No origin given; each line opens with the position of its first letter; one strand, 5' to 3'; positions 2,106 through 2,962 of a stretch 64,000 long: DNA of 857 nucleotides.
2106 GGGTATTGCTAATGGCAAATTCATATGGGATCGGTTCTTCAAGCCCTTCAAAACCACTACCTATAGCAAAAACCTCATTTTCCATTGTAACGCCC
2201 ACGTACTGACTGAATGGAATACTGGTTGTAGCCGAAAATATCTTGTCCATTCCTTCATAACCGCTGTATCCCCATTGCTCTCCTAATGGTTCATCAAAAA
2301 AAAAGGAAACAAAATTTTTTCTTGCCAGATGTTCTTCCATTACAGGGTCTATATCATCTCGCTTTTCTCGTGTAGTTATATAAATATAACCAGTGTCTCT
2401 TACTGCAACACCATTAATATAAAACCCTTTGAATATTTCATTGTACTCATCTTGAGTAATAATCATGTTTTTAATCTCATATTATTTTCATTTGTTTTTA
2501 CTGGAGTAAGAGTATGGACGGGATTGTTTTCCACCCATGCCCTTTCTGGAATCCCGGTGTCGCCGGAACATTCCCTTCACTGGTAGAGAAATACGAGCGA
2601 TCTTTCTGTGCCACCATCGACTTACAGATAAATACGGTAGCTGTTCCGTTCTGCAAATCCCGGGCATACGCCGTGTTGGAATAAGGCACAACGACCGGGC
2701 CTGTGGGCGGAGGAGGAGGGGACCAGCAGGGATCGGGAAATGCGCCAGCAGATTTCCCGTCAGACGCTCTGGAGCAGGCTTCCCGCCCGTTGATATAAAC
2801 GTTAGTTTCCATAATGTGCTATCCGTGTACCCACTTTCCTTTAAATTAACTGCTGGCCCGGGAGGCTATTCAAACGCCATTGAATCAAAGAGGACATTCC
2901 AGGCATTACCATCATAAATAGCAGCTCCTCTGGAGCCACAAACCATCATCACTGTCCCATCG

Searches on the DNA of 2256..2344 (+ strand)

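Call 38: search_dna_similar(query=window:2256-2344:+, collection=ecoli_genomes, mode=near, max_rows=12, rows=spread)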
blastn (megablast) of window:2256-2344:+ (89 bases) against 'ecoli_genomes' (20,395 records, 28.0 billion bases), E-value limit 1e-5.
Records with a match: 153; places in all: 153; records where one place covers at least 80% of the query: 153.
Genomes with a match: 153 of 5426; with a place that covers at least 80% of the query: 153. Places per genome that has any: lowest 1, median 1, highest 1. On chromosomes: 153 places; on plasmids: 0.
Best place of each record, by identity: >=99% 149; 95-99% 4.
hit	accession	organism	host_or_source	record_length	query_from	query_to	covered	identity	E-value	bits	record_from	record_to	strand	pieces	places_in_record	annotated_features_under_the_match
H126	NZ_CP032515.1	Escherichia coli strain 118UI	Homo sapiens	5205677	1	89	100%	100.0%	3e-38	165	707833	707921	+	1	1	hypothetical protein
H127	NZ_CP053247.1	Escherichia coli strain SCU-482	Homo sapiens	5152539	1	89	100%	100.0%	3e-38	165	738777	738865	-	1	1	hypothetical protein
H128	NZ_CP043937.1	Escherichia coli strain RM14516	blackbird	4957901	1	89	100%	100.0%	3e-38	165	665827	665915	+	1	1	hypothetical protein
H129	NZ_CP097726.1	Escherichia coli strain MS1050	Chicken heart (Gallus gallus)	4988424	1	89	100%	100.0%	3e-38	165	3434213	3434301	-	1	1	hypothetical protein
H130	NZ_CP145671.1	Escherichia coli strain S1-ZIM-01-A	Homo sapiens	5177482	1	89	100%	100.0%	3e-38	165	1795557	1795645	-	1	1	hypothetical protein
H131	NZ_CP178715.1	Escherichia coli strain VTB96959v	Chicken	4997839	1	89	100%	100.0%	3e-38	165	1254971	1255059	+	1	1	hypothetical protein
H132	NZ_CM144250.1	Escherichia coli strain ECA64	not applicable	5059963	1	89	100%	100.0%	3e-38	165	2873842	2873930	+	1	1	beta propeller repeat protein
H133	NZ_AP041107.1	Escherichia coli strain HR5-1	Homo sapiens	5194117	1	89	100%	100.0%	3e-38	165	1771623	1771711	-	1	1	beta propeller repeat protein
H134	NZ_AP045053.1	Escherichia coli strain JNE25-003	Homo sapiens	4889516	1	89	100%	100.0%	3e-38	165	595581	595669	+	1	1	beta propeller repeat protein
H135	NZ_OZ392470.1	Escherichia coli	Homo sapiens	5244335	1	89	100%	100.0%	3e-38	165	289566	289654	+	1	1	beta propeller repeat protein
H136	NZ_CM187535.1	Escherichia coli strain capsule spontaneous mutant 18b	lab isolate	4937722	1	89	100%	100.0%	3e-38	165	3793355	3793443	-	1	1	beta propeller repeat protein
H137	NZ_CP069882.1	Escherichia coli strain FDAARGOS_1289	Homo sapiens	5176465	17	89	82%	100.0%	2e-29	135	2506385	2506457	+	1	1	hypothetical protein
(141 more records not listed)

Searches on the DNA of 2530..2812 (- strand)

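Call 80: search_dna_similar(query=window:2530-2812:-, collection=ecoli_genomes, mode=distant, max_rows=25, rows=spread)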
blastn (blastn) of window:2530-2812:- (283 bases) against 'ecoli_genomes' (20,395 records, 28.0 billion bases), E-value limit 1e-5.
Records with a match: 166; places in all: 179; records where one place covers at least 80% of the query: 165.
Genomes with a match: 166 of 5426; with a place that covers at least 80% of the query: 165. Places per genome that has any: lowest 1, median 1, highest 2. On chromosomes: 179 places; on plasmids: 0.
Best place of each record, by identity: >=99% 153; 60-80% 13.
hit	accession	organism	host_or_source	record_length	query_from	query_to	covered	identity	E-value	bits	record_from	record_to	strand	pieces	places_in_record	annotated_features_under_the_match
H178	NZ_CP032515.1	Escherichia coli strain 118UI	Homo sapiens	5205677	1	283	100%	100.0%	7e-142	511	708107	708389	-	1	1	PAAR-like domain-containing protein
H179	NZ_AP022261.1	Escherichia coli strain WP8-S18-ESBL-07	-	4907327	1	283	100%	100.0%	7e-142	511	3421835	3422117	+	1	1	PAAR-like domain-containing protein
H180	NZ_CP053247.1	Escherichia coli strain SCU-482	Homo sapiens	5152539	1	283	100%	100.0%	7e-142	511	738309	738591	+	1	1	PAAR-like domain-containing protein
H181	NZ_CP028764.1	Escherichia coli strain A10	wood-wren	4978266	1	283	100%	100.0%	7e-142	511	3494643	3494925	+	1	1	PAAR-like domain-containing protein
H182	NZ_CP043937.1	Escherichia coli strain RM14516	blackbird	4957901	1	283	100%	100.0%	7e-142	511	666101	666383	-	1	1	PAAR-like domain-containing protein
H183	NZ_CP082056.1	Escherichia coli strain MS20675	Homo sapiens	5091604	1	283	100%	100.0%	7e-142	511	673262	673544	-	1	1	PAAR-like domain-containing protein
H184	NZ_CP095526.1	Escherichia coli strain GN05505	Homo sapiens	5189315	1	283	100%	100.0%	7e-142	511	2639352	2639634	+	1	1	PAAR-like domain-containing protein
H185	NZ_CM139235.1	Escherichia coli strain GIMC1405:EC_Lstone01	Homo sapiens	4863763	1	283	100%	100.0%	7e-142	511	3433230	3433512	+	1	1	PAAR-like domain-containing protein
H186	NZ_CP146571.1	Escherichia coli strain B1.H1.1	Hospital Wastewater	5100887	1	283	100%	100.0%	7e-142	511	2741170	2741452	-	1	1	PAAR-like domain-containing protein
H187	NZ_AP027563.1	Escherichia coli strain LR-58-2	Homo sapiens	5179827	1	283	100%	100.0%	7e-142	511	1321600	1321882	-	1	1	PAAR-like domain-containing protein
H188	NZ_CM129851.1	Escherichia coli strain SW071620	wastewater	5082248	1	283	100%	100.0%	7e-142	511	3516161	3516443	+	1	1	PAAR-like domain-containing protein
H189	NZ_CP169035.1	Escherichia coli strain MZ1211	Homo sapiens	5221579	1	283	100%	100.0%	7e-142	511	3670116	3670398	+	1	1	PAAR-like domain-containing protein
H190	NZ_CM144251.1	Escherichia coli strain LP-26-E1-261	not applicable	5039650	1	283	100%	100.0%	7e-142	511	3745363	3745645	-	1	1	PAAR-like domain-containing protein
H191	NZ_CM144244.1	Escherichia coli strain CB8671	Homo sapiens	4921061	1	283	100%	100.0%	7e-142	511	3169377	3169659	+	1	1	PAAR-like domain-containing protein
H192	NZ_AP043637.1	Escherichia coli strain AST262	Homo sapiens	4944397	1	283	100%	100.0%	7e-142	511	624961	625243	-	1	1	PAAR-like domain-containing protein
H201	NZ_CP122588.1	Escherichia coli strain ETEC6335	Sus scrofa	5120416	1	234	83%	70.1%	3e-20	107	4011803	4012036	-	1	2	PAAR-like domain-containing protein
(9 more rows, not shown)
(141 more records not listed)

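Call 81: get_annotated_region(hit=H201, flank=9000)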
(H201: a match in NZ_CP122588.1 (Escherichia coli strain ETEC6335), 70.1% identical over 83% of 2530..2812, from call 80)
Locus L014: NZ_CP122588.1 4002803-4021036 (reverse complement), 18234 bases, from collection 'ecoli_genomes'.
description: Escherichia coli strain ETEC6335 chromosome, complete genome
organism: Escherichia coli strain ETEC6335 (NCBI taxid 562)
replicon: chromosome; assembly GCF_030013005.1
host: Sus scrofa; source: feces; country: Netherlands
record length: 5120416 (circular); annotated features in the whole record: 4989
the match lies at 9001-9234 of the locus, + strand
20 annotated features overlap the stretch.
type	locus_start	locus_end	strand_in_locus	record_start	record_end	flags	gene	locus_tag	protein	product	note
CDS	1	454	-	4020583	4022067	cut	tssC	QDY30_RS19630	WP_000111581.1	type VI secretion system contractile sheath large subunit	-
CDS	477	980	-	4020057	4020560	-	tssB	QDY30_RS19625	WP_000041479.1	type VI secretion system contractile sheath small subunit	-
CDS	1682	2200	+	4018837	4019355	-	-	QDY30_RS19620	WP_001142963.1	Hcp family type VI secretion system effector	-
CDS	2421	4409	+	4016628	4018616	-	tssI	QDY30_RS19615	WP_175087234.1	type VI secretion system tip protein VgrG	-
CDS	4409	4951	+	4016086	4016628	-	-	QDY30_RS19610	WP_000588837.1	DUF6484 domain-containing protein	-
CDS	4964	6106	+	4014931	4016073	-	-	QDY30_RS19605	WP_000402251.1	DUF2169 family type VI secretion system accessory protein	-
CDS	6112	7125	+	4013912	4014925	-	-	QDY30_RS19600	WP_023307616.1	hypothetical protein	-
CDS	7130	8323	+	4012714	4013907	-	-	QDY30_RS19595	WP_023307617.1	DUF4150 domain-containing protein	-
CDS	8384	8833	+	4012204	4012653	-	-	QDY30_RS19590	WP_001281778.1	hypothetical protein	-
CDS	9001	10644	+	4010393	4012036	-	-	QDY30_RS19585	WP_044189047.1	PAAR-like domain-containing protein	-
CDS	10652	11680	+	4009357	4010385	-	-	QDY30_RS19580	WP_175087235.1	WD40/YVTN/BNR-like repeat-containing protein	-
CDS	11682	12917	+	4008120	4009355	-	-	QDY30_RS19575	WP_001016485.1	hypothetical protein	-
CDS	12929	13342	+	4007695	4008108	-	-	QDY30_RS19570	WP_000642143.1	thioredoxin domain-containing protein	-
CDS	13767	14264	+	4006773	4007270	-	-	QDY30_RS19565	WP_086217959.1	hypothetical protein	-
CDS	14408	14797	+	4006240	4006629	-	-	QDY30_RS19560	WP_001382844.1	integrating conjugative element protein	-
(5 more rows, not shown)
